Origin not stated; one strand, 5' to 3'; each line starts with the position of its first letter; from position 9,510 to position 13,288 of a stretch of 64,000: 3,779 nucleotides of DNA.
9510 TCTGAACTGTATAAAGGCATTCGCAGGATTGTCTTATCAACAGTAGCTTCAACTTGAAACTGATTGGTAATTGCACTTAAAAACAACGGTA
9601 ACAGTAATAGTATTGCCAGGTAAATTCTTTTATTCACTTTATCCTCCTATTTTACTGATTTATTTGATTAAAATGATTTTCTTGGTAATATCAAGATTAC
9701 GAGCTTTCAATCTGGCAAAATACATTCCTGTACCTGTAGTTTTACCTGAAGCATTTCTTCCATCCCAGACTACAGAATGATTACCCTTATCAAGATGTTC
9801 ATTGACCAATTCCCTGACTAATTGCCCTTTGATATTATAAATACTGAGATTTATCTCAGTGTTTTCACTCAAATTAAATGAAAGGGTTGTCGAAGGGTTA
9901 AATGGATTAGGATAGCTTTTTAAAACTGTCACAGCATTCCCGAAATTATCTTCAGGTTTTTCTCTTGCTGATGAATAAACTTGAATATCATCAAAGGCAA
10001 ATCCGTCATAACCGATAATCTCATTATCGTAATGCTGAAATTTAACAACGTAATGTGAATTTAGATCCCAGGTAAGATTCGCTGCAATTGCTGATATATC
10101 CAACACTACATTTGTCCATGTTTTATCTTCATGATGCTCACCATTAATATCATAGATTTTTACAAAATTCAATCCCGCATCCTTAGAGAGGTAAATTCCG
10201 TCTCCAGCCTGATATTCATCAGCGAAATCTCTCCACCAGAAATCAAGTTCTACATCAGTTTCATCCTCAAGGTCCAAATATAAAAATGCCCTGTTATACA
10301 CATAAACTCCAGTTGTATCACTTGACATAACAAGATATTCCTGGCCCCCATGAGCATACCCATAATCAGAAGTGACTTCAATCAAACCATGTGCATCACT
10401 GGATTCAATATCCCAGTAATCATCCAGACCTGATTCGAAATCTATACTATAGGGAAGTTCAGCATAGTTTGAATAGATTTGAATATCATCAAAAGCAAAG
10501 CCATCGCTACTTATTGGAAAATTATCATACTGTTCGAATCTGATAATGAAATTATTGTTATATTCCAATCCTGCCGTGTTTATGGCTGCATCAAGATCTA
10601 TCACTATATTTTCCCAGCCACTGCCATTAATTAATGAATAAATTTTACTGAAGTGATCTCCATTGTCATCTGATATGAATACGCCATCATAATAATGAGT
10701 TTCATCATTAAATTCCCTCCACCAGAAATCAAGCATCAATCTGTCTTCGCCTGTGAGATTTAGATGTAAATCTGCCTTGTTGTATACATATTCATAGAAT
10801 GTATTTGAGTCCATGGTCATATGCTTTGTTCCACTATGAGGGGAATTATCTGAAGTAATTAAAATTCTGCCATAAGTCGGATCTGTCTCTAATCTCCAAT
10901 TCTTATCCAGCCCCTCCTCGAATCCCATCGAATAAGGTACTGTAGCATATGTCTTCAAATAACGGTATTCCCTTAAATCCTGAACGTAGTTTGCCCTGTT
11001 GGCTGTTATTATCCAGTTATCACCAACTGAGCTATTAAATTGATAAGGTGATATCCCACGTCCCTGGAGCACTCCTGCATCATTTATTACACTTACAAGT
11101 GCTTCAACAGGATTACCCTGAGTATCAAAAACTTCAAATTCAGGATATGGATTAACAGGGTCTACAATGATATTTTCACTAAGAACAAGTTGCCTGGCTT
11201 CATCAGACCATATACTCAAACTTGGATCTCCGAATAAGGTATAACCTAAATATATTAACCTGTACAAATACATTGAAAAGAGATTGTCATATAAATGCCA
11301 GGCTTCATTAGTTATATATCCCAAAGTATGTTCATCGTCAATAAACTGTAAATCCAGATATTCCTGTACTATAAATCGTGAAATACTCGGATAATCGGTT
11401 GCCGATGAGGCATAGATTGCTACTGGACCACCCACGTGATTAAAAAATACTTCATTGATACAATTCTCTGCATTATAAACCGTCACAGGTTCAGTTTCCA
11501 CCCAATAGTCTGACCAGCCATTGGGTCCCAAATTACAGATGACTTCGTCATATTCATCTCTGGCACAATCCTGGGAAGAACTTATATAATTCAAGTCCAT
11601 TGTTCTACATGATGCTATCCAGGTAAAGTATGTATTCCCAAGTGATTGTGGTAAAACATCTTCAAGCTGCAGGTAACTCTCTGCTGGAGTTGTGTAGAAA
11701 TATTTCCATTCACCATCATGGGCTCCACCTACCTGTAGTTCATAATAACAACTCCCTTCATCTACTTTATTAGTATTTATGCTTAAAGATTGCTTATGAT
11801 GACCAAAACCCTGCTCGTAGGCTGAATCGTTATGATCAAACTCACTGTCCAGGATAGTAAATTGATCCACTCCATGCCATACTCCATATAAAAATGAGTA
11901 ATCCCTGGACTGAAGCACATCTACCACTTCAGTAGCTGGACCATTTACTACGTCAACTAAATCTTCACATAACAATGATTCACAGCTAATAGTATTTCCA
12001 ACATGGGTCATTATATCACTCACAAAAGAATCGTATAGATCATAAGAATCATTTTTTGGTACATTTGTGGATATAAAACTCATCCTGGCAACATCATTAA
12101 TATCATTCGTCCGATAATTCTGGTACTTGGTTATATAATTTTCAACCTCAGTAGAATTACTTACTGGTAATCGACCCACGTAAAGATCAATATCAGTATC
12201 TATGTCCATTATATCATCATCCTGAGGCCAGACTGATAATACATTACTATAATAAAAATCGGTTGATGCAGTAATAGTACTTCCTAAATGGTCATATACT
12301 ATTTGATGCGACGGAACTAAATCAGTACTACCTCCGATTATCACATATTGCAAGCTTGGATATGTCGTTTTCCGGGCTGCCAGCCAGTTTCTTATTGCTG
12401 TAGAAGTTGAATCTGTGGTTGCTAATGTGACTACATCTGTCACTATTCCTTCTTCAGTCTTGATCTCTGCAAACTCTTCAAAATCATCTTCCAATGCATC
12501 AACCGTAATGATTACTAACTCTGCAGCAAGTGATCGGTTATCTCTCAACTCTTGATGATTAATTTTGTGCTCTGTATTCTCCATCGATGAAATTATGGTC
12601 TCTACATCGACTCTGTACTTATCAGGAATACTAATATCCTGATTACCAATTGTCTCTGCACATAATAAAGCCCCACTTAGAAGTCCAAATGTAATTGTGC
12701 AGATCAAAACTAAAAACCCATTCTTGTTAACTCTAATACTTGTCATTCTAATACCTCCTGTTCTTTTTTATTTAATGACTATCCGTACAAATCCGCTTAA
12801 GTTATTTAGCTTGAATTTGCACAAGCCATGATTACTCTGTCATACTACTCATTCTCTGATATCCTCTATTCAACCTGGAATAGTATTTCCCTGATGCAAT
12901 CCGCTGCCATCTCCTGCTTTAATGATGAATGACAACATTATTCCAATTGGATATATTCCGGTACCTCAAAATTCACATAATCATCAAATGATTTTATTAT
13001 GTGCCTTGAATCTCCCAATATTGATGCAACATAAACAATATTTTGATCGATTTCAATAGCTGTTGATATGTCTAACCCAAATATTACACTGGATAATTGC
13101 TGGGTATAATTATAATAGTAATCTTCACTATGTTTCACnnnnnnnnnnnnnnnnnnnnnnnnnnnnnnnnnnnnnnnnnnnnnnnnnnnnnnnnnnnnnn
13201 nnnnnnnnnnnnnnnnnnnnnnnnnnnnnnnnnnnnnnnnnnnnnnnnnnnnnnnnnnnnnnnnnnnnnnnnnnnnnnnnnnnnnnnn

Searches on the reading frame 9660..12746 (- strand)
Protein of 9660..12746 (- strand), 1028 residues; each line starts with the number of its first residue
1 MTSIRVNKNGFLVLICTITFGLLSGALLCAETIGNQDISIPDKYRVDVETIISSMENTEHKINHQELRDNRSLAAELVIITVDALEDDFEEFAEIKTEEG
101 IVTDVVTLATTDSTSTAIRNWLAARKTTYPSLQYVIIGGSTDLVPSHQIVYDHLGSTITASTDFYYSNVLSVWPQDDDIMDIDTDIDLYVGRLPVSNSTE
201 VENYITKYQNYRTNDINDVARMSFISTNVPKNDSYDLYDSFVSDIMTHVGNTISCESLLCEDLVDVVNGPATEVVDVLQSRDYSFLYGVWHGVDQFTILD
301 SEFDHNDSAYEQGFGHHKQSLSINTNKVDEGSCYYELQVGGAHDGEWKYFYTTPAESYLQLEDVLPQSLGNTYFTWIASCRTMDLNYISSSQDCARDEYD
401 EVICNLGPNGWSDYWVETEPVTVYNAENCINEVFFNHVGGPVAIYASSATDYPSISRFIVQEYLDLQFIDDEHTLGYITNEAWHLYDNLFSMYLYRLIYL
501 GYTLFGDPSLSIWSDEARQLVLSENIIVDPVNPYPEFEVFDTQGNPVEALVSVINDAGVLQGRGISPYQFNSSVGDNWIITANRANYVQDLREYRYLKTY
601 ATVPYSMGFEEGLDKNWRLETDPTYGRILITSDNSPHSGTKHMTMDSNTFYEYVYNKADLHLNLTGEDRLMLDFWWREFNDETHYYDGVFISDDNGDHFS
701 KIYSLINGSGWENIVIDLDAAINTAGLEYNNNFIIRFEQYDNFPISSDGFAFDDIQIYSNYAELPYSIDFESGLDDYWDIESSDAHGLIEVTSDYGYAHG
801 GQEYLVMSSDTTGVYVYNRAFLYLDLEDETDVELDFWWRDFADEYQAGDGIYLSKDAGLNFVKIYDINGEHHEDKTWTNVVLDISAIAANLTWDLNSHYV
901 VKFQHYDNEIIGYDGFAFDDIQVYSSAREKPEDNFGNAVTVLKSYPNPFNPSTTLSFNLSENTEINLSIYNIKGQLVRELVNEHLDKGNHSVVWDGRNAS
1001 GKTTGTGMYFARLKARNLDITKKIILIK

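Call 9: search_protein_families(library=pfam, proteins=[window:9660-12746:-])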
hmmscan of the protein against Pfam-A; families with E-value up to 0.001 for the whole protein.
window:9660-12746:- (1028 aa): 3 families
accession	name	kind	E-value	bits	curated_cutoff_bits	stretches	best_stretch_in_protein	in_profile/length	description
PF01364.23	Peptidase_C25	-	1.1e-26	94.4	23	2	78-245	2-184/374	Peptidase family C25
PF13860.13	FlgD_ig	-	6.4e-10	39.3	27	1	954-1017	13-77/79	FlgD Ig-like domain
PF18962.6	Por_Secre_tail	-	1.5e-09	38.4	27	1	945-1025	2-74/75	Secretion system C-terminal sorting domain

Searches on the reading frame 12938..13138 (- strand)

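Call 65: search_protein_families(library=pfam, proteins=[window:12938-13138:-])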
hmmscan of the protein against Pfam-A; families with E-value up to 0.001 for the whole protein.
window:12938-13138:- (66 aa): 1 family
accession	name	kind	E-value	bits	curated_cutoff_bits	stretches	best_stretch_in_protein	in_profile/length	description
PF01731.26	Arylesterase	-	0.00047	20.8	21.3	1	5-50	36-83/86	Arylesterase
